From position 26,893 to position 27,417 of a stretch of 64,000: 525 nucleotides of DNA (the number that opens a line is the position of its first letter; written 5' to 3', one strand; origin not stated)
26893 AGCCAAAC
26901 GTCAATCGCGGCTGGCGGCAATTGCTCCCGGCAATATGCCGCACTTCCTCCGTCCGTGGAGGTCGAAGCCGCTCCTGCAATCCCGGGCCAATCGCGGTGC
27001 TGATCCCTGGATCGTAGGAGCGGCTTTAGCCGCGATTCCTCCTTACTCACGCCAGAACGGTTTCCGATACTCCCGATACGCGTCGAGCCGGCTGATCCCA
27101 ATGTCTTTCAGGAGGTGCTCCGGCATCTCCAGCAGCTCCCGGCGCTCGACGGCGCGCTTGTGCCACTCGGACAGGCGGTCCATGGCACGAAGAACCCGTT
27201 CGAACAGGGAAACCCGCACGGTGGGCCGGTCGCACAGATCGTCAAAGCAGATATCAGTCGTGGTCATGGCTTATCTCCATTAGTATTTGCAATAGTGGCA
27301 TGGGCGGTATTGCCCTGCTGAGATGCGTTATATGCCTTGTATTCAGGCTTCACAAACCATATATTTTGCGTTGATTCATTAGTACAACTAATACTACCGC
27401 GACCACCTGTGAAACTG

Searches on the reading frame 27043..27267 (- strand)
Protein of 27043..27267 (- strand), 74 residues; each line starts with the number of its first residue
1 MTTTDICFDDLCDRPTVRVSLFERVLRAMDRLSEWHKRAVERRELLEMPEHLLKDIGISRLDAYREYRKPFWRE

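Call 14: search_protein_families(library=pfam, proteins=[window:27043-27267:-], max_evalue=0.00001)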
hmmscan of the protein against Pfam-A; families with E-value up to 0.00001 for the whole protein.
window:27043-27267:- (74 aa): 1 family
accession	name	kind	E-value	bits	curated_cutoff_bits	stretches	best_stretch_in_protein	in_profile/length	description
PF06568.16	DUF1127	-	1.4e-10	41.1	23.3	1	29-64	2-37/37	Domain of unknown function (DUF1127)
